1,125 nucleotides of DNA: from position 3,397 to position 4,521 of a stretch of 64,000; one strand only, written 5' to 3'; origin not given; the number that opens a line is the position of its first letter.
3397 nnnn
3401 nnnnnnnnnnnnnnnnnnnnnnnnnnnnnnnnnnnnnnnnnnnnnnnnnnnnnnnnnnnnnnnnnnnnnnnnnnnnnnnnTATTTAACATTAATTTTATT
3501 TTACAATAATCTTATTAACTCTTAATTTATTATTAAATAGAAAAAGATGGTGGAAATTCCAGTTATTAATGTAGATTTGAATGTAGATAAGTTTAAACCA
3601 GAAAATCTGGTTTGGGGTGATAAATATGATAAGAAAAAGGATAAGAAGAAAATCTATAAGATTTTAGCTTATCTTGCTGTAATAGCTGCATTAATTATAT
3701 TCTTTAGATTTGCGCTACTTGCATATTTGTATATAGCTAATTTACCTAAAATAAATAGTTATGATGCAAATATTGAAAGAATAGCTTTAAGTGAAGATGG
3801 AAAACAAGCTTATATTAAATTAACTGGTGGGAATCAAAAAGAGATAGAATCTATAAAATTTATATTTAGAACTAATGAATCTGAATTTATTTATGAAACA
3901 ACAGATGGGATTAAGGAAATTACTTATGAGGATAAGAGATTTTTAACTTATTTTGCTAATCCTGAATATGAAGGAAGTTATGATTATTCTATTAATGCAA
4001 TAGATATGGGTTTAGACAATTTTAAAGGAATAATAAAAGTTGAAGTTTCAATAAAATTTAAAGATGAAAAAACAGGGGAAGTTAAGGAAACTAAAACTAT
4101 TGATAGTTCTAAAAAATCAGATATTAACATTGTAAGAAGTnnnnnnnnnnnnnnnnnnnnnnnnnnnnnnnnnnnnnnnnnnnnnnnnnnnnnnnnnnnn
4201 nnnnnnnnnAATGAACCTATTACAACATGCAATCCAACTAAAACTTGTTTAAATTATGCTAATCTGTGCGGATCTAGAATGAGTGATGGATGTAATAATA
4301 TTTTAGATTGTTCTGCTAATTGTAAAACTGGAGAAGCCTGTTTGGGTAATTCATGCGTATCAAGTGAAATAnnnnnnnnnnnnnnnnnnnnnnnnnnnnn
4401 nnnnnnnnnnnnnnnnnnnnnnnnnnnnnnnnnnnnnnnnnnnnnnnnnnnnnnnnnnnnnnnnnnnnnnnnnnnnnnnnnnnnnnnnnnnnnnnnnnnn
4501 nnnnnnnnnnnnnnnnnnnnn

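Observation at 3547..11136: Surface-protein family built from one conserved N-terminal anchor cassette fused to different payloads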

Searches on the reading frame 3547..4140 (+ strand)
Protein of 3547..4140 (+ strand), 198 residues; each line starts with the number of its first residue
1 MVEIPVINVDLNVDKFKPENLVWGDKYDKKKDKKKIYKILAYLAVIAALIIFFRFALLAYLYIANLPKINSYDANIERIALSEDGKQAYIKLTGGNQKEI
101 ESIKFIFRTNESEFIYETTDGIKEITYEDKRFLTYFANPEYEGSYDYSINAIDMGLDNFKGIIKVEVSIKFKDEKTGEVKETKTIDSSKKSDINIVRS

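Call 15: find_homologous_proteins(query=window:3547-4140:+, max_evalue=0.001)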
Query seq(198 aa): 111 candidates shared short words with the query, none scored E <= 0.001.

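Call 16: find_related_loci(query=window:3547-4140:+, collection=genome_contigs, flank=6000)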
Query seq(198 aa) (198 aa) in genome_contigs; peptide patterns used: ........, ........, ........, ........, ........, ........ (x = any residue, [..] = any of these).
208 stretches matched a pattern, but none encodes a relative of the query by tblastn (E <= 1e-3).

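Call 27: search_protein_representatives(alignment_id=A1)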
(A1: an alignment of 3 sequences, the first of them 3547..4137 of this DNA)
Query: 3 sequences, 197 profile positions. Proteins with E-value up to 0.001 (for the whole library): 96; up to 1e-10: 72; up to 1e-30: 7. The best 96 are listed.
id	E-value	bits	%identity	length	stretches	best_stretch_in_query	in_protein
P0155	2.7e-119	412.6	-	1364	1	1-197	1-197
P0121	4.4e-118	408.7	-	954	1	1-197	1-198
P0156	9.1e-113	391.3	-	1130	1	1-197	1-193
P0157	8.3e-112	388.2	-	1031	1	3-196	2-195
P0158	1.0e-105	368.3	-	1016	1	1-196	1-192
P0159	1.5e-50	188.3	-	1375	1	70-197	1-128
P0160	1.0e-48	182.3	-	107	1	1-111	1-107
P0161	1.8e-25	106.5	-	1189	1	25-193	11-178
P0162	9.7e-24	100.8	-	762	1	28-188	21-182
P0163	6.1e-23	98.2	-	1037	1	33-189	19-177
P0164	1.4e-22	97.1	-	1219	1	30-193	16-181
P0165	2.9e-22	96.0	-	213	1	26-183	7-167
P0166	3.1e-22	95.9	-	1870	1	25-192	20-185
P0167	5.4e-21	91.9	-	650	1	30-188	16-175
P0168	6.8e-21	91.5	-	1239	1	29-188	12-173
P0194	9.8e-16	74.7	-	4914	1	26-194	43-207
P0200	2.4e-14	70.2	-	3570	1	48-187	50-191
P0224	7.5e-11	58.8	-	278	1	45-186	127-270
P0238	3.4e-07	46.8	-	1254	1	41-185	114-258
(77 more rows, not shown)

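Call 30: find_encoding_contigs(protein=P0157, flank=8000, max_places=4)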
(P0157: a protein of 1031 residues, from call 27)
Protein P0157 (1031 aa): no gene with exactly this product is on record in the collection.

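Call 31: find_encoding_contigs(protein=P0158, flank=8000, max_places=4)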
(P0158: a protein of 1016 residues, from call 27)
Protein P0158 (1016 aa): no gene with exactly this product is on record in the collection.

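Call 38: search_protein_families(library=pfam, alignment_id=A3, max_evalue=0.001)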
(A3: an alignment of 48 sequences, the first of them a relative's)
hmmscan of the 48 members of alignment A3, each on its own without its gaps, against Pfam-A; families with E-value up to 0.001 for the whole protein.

A. member 1, P0157 (1031 aa): 1 family
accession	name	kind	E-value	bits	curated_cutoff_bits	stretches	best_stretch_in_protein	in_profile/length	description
PF13620.12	CarboxypepD_reg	-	0.00045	20.9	32.3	0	948-1019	6-68/82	Carboxypeptidase regulatory-like domain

B. families by the number of members that match (of 48 scanned): 42 families (the first 25 are shown)
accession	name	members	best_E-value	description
PF13229.12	Beta_helix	14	6.9e-29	Right handed beta helix region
PF13385.13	Laminin_G_3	10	5.6e-29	Concanavalin A-like lectin/glucanases superfamily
PF05048.19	NosD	6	2.4e-19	Periplasmic copper-binding protein (NosD)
PF11617.13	Cu-binding_MopE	5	6.4e-11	Putative metal-binding motif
PF00200.28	Disintegrin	3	1.3e-09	Disintegrin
PF17963.7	Big_9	3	1.7e-08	Bacterial Ig domain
PF05345.18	He_PIG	3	9.7e-07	Putative Ig domain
PF17892.7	Cadherin_5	2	0.00017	Cadherin-like domain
PF09716.15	ETRAMP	2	0.00033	Malarial early transcribed membrane protein (ETRAMP)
PF03537.19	Glyco_hydro_114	1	1e-77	Glycoside-hydrolase family GH114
PF00082.27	Peptidase_S8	1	1.4e-57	Subtilase family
PF22842.2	Pel9A-like_beta_helix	1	5.1e-28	Pel9A-like, right handed beta helix region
PF00754.31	F5_F8_type_C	1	3.3e-23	F5/8 type C domain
PF12708.12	Pect-lyase_RHGA_epim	1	1.8e-19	Rhamnogalacturonase A/epimerase, pectate lyase-like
PF01436.27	NHL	1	6.9e-17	NHL repeat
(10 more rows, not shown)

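Call 39: list_cluster_members(proteins=[P0157, P0158, P0159, P0161, P0162, P0163, P0164, P0166, P0194, P0200])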
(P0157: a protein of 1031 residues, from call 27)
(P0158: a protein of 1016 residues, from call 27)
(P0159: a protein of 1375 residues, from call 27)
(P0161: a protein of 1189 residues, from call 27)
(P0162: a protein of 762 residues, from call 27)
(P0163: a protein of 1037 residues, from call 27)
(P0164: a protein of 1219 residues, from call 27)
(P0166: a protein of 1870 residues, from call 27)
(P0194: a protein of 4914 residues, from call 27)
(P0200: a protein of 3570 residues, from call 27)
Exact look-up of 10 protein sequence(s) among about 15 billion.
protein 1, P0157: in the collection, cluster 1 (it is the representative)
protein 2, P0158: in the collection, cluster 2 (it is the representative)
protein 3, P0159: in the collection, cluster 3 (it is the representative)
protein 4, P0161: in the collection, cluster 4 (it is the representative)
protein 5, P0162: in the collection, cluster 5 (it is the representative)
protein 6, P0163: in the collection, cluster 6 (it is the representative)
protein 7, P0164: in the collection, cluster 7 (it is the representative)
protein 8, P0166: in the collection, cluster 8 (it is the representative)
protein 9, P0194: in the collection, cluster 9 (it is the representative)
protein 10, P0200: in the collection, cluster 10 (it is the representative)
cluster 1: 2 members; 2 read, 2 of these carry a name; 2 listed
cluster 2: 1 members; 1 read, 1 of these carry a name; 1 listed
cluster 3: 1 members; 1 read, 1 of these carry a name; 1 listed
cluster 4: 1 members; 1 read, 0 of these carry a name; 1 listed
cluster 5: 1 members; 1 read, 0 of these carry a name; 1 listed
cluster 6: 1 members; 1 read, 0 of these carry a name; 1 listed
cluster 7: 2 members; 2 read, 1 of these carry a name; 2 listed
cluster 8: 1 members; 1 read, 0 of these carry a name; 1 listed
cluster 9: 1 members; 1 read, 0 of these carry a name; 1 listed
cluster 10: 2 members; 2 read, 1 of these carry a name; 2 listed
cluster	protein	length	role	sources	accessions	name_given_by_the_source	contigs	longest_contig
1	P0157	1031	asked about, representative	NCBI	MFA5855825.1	MAG: hypothetical protein WC867_00570 [Candidatus Pacearchaeota archaeon]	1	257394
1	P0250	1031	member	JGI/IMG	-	hypothetical protein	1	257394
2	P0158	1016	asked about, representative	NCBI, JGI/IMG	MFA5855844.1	MAG: hypothetical protein WC867_00665 [Candidatus Pacearchaeota archaeon] | hypothetical protein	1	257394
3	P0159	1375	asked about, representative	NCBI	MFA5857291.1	MAG: putative metal-binding motif-containing protein, partial [Candidatus Pacearchaeota ...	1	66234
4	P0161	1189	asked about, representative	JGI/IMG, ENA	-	-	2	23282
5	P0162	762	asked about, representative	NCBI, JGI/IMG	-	-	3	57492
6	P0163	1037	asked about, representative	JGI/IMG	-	-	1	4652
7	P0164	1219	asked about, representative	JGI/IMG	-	hypothetical protein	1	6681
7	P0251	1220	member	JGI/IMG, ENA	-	-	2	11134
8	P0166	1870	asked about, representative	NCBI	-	-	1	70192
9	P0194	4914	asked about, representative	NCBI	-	-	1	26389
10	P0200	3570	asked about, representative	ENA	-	-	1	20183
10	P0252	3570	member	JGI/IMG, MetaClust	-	\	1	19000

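Call 61: predict_structure(alignment_id=A4)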
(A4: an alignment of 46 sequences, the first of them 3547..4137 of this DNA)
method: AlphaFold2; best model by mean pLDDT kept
length: 197 residues; sequences in the alignment: 46
mean_pLDDT: 82.5   pTM: 0.64
mean pLDDT of the five models: 82.5, 82.3, 82.3, 80.9, 75.6
residues with pLDDT >= 90: 90; 70-90: 60; 50-70: 46; < 50: 1
segments of 3 or more residues with pLDDT < 50: none
pLDDT, mean of each block of 10 residues (from residue 1): 70 64 58 82 98 96 68 84 97 83 95 97 76 55 88 96 94 88 81 81
secondary structure, 60 per line:
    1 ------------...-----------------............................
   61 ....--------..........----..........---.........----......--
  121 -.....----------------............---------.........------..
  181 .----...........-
elements in order: H33-64 E73-82 E87-96 E100-108 E113-118 H122-125 E143-150 H151-154 E164-172 E179-181 E186-189 E193-196

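Call 64: fold_search(model_id=the predicted structure, library=pdb)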
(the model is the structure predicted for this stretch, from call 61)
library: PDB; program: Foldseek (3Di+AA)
matches with E <= 10: 1926; with E <= 0.001: 4
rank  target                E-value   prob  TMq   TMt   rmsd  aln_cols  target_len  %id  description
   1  4kdv                  6.2e-04  1.00  0.34  0.57   4.9       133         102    8  Crystal structure of a bacterial immunoglobulin-like domain from the M. primoryensis ice-binding adhesin (released 2013-10-02)
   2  9nms_A                6.5e-04  1.00  0.32  0.22  11.2       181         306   16  R162Q mutant of inwardly rectifying potassium channel Kir7.1 (released 2026-01-28)
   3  2wll_B                8.2e-04  1.00  0.33  0.26   8.9       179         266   15  POTASSIUM CHANNEL FROM BURKHOLDERIA PSEUDOMALLEI (released 2010-06-09)
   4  2wll_A                8.2e-04  1.00  0.33  0.26  10.3       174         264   17  POTASSIUM CHANNEL FROM BURKHOLDERIA PSEUDOMALLEI (released 2010-06-09)
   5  6o9u                  1.3e-03  0.99  0.29  0.22  11.2       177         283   14  KirBac3.1 at a resolution of 2 Angstroms (released 2020-05-27)
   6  2wli_A                1.8e-03  1.00  0.32  0.24  11.2       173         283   14  POTASSIUM CHANNEL FROM MAGNETOSPIRILLUM MAGNETOTACTICUM (released 2010-06-09)
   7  2wli_B                2.7e-03  1.00  0.36  0.28  10.3       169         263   14  POTASSIUM CHANNEL FROM MAGNETOSPIRILLUM MAGNETOTACTICUM (released 2010-06-09)
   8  3zrs                  2.9e-03  0.99  0.30  0.23  11.3       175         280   12  X-ray crystal structure of a KirBac potassium channel highlights a mechanism of channel opening at the bundle-crossing g (released 2012-01-11)
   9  4lp8                  2.9e-03  0.99  0.29  0.22  11.2       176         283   13  A Novel Open-State Crystal Structure of the Prokaryotic Inward Rectifier KirBac3.1 (released 2013-11-20)
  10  3spc                  2.9e-03  0.99  0.30  0.20  13.0       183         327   15  Inward rectifier potassium channel Kir2.2 in complex with dioctanoylglycerol pyrophosphate (DGPP) (released 2011-08-24)
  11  5i0g_B                2.9e-03  0.98  0.25  0.09   8.4       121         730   10  Cycloalternan-degrading enzyme from Trueperella pyogenes in complex with cycloalternan (released 2016-12-14)
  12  9oi2_J                3.4e-03  0.99  0.27  0.44   7.5       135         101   10  Structure of human Fab 245 in complex with influenza H1N1 A/Solomon Island/3/2006 hemagglutinin (released 2026-02-04)
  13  4hkb_H                3.6e-03  0.98  0.27  0.29   7.1       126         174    8  CH67 Fab (unbound) from the CH65-67 Lineage (released 2012-11-21)
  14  7phu_C                4.1e-03  0.99  0.29  0.28   7.9       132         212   11  PfRH5 bound to monoclonal antibody R5.015 and R5.016 Fab fragments (released 2022-02-09)
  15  8g19_L                4.1e-03  0.98  0.28  0.26   7.4       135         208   10  Crystal structure of monoreactive 4C05 human Fab (released 2023-10-18)
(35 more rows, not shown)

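Call 69: search_protein_families(library=ncbifam, proteins=[P0157, P0158], max_evalue=0.01)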
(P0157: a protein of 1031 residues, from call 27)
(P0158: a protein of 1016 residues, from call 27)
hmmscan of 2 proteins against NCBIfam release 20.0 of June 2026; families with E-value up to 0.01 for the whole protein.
P0157 (1031 aa): 0 families

P0158 (1016 aa): 0 families

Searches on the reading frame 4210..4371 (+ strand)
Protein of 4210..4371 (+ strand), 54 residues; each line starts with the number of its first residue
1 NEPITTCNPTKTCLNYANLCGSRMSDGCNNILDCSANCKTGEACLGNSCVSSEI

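Call 71: search_protein_families(library=pfam, proteins=[window:4210-4371:+], max_evalue=5)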
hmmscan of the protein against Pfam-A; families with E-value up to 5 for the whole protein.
window:4210-4371:+ (54 aa): 1 family
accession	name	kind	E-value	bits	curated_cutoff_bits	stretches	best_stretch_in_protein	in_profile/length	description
PF08117.16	Toxin_30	-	0.013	16.2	24.5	1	7-20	20-33/36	Ptu family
